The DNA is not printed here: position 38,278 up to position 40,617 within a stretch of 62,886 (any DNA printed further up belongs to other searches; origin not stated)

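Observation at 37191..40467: Three overlapping genes ending in a 7TM-SpoIIE membrane phosphatase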

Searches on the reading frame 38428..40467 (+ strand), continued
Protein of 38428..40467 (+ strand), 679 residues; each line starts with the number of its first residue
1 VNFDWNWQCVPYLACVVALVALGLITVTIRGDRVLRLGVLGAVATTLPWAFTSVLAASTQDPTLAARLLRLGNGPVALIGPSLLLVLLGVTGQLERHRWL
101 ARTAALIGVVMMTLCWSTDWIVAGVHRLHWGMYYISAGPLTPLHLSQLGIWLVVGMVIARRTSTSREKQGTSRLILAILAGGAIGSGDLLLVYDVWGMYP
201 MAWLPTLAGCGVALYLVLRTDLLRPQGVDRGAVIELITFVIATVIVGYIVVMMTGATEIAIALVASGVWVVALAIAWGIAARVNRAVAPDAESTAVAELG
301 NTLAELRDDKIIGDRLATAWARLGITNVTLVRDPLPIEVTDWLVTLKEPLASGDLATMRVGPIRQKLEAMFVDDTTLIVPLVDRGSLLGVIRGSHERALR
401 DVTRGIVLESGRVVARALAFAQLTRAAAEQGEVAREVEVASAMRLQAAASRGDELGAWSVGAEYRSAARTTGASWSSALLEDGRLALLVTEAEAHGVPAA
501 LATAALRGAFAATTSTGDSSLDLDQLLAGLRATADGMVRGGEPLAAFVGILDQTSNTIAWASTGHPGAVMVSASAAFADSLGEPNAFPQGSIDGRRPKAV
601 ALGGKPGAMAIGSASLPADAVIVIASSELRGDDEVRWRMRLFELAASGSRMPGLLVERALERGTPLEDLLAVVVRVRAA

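Call 9: search_solved_structures(query=A1, max_evalue=0.1, show_alignments=5)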
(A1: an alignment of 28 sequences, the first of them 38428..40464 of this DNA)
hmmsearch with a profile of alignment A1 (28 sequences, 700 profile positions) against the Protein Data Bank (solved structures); distinct sequences matched with E-value up to 0.1: 1.
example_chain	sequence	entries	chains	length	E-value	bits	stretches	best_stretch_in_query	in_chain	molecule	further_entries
3p01_A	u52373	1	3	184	0.00022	22.8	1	281-432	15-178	Two-component response regulator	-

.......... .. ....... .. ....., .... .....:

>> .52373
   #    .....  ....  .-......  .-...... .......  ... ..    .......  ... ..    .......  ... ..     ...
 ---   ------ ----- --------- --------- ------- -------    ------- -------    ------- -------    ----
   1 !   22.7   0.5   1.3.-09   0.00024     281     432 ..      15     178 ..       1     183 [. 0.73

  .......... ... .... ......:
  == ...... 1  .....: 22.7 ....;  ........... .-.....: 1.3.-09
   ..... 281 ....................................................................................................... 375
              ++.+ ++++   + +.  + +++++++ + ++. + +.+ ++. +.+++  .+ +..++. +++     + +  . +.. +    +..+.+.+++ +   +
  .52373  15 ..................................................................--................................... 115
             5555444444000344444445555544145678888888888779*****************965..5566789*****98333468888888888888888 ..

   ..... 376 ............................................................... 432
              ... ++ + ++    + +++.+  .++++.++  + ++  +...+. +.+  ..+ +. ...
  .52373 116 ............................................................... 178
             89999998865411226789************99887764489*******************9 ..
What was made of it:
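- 39295..39717 (+): g3 GAF domain (aa about 290-430). The family profile hits a GAF structure, 3p01, at E 2e-4 (call 9).
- On GAF domain: The family profile matches GAF structure 3p01 at E 2.2e-4 over profile positions 281-432 (call 9).
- The family profile no longer detects any PPM chain in the PDB by sequence (call 9).
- Tried and rejected: Family profile against PDB sequences (call 9).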

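Call 11: find_encoding_contigs(protein=P0090, flank=8000, max_places=2)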
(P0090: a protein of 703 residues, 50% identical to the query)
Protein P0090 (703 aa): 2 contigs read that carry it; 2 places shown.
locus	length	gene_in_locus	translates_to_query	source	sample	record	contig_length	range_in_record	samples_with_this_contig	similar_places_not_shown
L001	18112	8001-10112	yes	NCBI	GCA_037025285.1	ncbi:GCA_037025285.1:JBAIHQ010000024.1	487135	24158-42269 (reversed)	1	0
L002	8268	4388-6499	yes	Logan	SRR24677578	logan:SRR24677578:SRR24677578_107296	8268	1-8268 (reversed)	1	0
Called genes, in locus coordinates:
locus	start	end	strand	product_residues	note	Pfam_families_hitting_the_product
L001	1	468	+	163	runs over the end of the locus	-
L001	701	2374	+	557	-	PF00149:Metallophos, PF12850:Metallophos_2 (faint), PF02872:5_nucleotid_C, PF00036:EF-hand_1 (faint), PF13405:EF-hand_6 (faint), PF13499:EF-hand_7 (weak), PF13202:EF-hand_5 (faint)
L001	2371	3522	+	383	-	-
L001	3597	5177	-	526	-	PF13517:FG-GAP_3 (faint), PF01839:FG-GAP (faint), PF12256:TcdB_toxin_midN (faint)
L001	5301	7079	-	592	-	-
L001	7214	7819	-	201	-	-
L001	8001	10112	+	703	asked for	PF07228:SpoIIE (weak)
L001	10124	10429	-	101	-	PF13453:Zn_ribbon_TFIIB (faint)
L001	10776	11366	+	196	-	PF00440:TetR_N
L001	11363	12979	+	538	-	PF00083:Sugar_tr, PF07690:MFS_1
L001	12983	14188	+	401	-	PF00364:Biotin_lipoyl (faint), PF25919:BSH_CusB (weak), PF25885:HH_EMRA (weak), PF25954:Beta-barrel_RND_2 (weak)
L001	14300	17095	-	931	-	PF02369:Big_1 (faint), PF11974:bMG3 (faint), PF13715:CarbopepD_reg_2 (faint), PF15976:CooC_C (faint), PF13620:CarboxypepD_reg, PF01551:Peptidase_M23, PF13620:CarboxypepD_reg (weak), PF13620:CarboxypepD_reg, +9 more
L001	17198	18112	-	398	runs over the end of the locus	PF00355:Rieske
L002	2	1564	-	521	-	?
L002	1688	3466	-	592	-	-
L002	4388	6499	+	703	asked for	PF07228:SpoIIE (weak)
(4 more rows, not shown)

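Call 12: find_related_loci(query=A1, collection=genome_contigs, flank=8000)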
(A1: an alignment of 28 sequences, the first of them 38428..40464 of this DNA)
Query A1 (679 aa) in genome_contigs; peptide patterns used: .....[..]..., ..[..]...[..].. (x = any residue, [..] = any of these).
232 stretches matched a pattern; 69 encode a relative of the query (tblastn E <= 1e-3); 69 distinct loci.
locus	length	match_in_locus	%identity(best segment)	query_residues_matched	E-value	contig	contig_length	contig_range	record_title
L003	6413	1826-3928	56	1-677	0e+0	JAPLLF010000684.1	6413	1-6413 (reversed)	MAG: Proteobacteria bacterium isolate LacPavin_0920_WC57_MAG_70_8 LacPavin_0920_WC57_scaffold_1248875, whole genome shot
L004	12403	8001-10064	51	2-677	0e+0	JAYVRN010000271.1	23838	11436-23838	MAG: Myxococcales bacterium isolate GL73_DN_concoct_207_sub GL73_DN_concoct_207_sub_270, whole genome shotgun sequence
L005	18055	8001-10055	48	5-677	0e+0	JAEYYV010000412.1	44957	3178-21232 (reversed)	MAG: Proteobacteria bacterium isolate OH_CBlB_67 k127_71322, whole genome shotgun sequence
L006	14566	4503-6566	49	2-677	0e+0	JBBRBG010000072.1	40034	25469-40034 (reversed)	MAG: Haliangiales bacterium isolate Co_metawrap_2332 Cmw_2332_k141_27731020_length_40034_cov_10.0000, whole genome shotg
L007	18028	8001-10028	52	2-677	0e+0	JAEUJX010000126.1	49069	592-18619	MAG: Myxococcales bacterium isolate new MAG-80 k141_23033, whole genome shotgun sequence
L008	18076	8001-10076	47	3-677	0e+0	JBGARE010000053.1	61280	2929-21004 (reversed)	MAG: Kofleriaceae bacterium isolate MAG_AAO_AS.67 AAOAS-67_NODE_53_length_61280_cov_7.470761, whole genome shotgun seque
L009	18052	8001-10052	48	5-677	0e+0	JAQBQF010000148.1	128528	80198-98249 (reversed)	MAG: Myxococcales bacterium isolate RYN_366 scaffold_1824505, whole genome shotgun sequence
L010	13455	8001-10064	50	1-677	1e-179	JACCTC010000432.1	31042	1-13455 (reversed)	MAG: Deltaproteobacteria bacterium isolate MGR_bin64 SD2897-2912_k127_7343219, whole genome shotgun sequence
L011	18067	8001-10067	49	1-677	3e-179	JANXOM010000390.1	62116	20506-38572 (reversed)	MAG: Deltaproteobacteria bacterium isolate GL140_1_concoct_217_sub GL140_1_k141_69554, whole genome shotgun sequence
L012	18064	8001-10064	49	3-677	0e+0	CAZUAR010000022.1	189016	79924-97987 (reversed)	MAG TPA_asm: uncultured Kofleriaceae bacterium isolate binchicken_co242_106 genome assembly, contig: NODE_233_length_189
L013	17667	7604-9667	46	2-677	4e-178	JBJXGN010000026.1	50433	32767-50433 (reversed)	MAG: Kofleriaceae bacterium isolate F1F2.bin.256 k127_9205098, whole genome shotgun sequence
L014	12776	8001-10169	47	1-677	3e-178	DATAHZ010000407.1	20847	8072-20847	MAG TPA_asm: Kofleriaceae bacterium isolate SMAG_U6870 k141_244576, whole genome shotgun sequence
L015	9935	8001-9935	49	2-634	5e-177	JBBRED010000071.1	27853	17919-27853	MAG: Haliangiales bacterium isolate Co_metawrap_2487 Cmw_2487_k141_4797973_length_27853_cov_7.0000, whole genome shotgun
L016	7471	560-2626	49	1-677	2e-177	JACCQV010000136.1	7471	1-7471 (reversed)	MAG: Deltaproteobacteria bacterium isolate MGR_bin5 SD2897-2912_k127_3758474, whole genome shotgun sequence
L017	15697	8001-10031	51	1-678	2e-173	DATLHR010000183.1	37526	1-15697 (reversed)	MAG TPA_asm: Kofleriaceae bacterium isolate SMAG_U13645 k141_1266298, whole genome shotgun sequence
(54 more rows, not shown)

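Call 19: predict_structure(alignment_id=A1)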
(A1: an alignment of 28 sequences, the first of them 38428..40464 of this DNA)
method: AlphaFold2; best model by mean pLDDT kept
length: 679 residues; sequences in the alignment: 28
mean_pLDDT: 82.8   pTM: 0.53
mean pLDDT of the five models: 82.8, 82.1, 78.1, 77.5, 77.3
residues with pLDDT >= 90: 245; 70-90: 340; 50-70: 76; < 50: 18
segments of 3 or more residues with pLDDT < 50: 223-225, 582-591
pLDDT, mean of each block of 10 residues (from residue 1): 83 95 85 77 89 93 92 90 85 84 92 91 92 93 91 89 76 83 85 86 91 83 58 81 84 80 83 83 63 75 81 92 90 89 92 76 89 88 90 83 87 90 74 51 51 77 86 89 93 78 84 83 91 66 83 93 90 63 40 62 75 89 92 89 84 92 90 85
secondary structure, 60 per line:
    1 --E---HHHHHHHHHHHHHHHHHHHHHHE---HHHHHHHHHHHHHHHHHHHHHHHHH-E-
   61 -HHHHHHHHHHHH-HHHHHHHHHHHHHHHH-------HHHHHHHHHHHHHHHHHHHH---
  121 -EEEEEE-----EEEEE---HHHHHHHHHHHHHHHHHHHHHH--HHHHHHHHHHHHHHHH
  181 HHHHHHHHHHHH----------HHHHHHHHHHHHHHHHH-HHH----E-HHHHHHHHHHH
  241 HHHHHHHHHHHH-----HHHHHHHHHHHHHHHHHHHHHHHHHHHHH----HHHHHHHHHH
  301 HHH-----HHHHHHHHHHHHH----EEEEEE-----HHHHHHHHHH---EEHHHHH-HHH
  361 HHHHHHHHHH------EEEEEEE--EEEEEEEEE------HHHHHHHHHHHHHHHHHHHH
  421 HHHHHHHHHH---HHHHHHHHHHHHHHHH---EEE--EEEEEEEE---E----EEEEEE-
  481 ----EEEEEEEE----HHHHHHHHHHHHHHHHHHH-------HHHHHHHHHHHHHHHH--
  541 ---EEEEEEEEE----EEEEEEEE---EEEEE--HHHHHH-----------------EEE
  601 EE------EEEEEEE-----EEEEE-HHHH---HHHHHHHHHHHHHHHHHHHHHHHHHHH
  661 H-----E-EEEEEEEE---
elements in order: H7-28 H33-57 H62-73 H75-90 H98-117 E122-127 E133-137 H141-162 H165-192 H203-219 H230-252 H258-286 H291-303 H309-321 E326-331 H337-346 H352-356 H358-370 E377-383 E386-394 H401-430 H434-449 E453-455 E458-465 E474-479 E485-492 H497-515 H523-538 E544-552 E557-564 E568-572 H575-580 E598-602 E609-615 E621-625 H627-630 H634-661 E669-676
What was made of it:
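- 38428..39285 (+): g3 membrane domain (aa 1-286): nine predicted TM helices, N-terminus out and C-terminus in. Periplasmic exposure is very small: a beta-hairpin at 122-137 and short loops. Arg-rich cytoplasmic loops carry invariant RGDxxxR and GQLERHR motifs. AF2 model at pLDDT 82.8 (call 19).
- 39295..39717 (+): The AF2 secondary structure agrees (call 19).
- On PPM / SpoIIE-family phosphatase (PF07228): AF2 model (call 19).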

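Call 22: fold_search(model_id=the predicted structure, library=pdb)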
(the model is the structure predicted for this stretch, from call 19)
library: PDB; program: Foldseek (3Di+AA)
matches with E <= 10: 829; with E <= 0.001: 63
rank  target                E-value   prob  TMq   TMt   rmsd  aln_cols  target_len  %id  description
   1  3f79_D                5.7e-08  1.00  0.27  0.71   4.7       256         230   14  Structure of pseudo-centered cell crystal form of the C-terminal phosphatase domain of P. aeruginosa RssB (released 2009-11-24)
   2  3f79_F                7.2e-08  1.00  0.25  0.66   7.0       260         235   14  Structure of pseudo-centered cell crystal form of the C-terminal phosphatase domain of P. aeruginosa RssB (released 2009-11-24)
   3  3f79_B                9.5e-08  1.00  0.26  0.68   4.8       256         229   14  Structure of pseudo-centered cell crystal form of the C-terminal phosphatase domain of P. aeruginosa RssB (released 2009-11-24)
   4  3ke6_A                1.0e-07  1.00  0.25  0.46   4.6       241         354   23  The crystal structure of the RsbU and RsbW domains of Rv1364c from Mycobacterium tuberculosis (released 2010-11-10)
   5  3eq2_A                1.7e-07  1.00  0.26  0.45  15.9       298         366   16  Structure of Hexagonal Crystal form of Pseudomonas aeruginosa RssB (released 2009-10-20)
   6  3ke6_B                4.2e-07  1.00  0.25  0.47   4.5       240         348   22  The crystal structure of the RsbU and RsbW domains of Rv1364c from Mycobacterium tuberculosis (released 2010-11-10)
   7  3pu9_A                5.5e-07  1.00  0.24  0.62   4.9       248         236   15  Crystal structure of serine/threonine phosphatase Sphaerobacter thermophilus DSM 20745 (released 2010-12-22)
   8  3f79_A                6.3e-07  1.00  0.26  0.70   4.8       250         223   14  Structure of pseudo-centered cell crystal form of the C-terminal phosphatase domain of P. aeruginosa RssB (released 2009-11-24)
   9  3f7a_B                6.6e-07  1.00  0.25  0.43  17.7       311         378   14  Structure of Orthorhombic crystal form of Pseudomonas aeruginosa RssB (released 2009-11-24)
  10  3f79_C                6.9e-07  1.00  0.26  0.70   4.6       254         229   14  Structure of pseudo-centered cell crystal form of the C-terminal phosphatase domain of P. aeruginosa RssB (released 2009-11-24)
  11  3f79_E                7.2e-07  1.00  0.27  0.69   4.6       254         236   15  Structure of pseudo-centered cell crystal form of the C-terminal phosphatase domain of P. aeruginosa RssB (released 2009-11-24)
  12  3f7a_A                8.0e-07  1.00  0.26  0.46  17.9       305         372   16  Structure of Orthorhombic crystal form of Pseudomonas aeruginosa RssB (released 2009-11-24)
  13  3eq2_B                1.1e-06  1.00  0.26  0.44  19.1       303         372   14  Structure of Hexagonal Crystal form of Pseudomonas aeruginosa RssB (released 2009-10-20)
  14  5mqh                  1.8e-06  1.00  0.22  0.56   6.0       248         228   14  Structure of the Phosphatase Domain of the Cell Fate Determinant SpoIIE from Bacillus subtilis in a crystal form without (released 2017-05-31)
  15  3es2_A                2.6e-06  1.00  0.26  0.70   4.7       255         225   13  Structure of the C-terminal phosphatase domain of P. aeruginonsa RssB (released 2009-10-20)
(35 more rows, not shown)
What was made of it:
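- On PPM / SpoIIE-family phosphatase (PF07228): Foldseek E 6e-8 to RssB-Pa, Rv1364c and SpoIIE (call 22).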
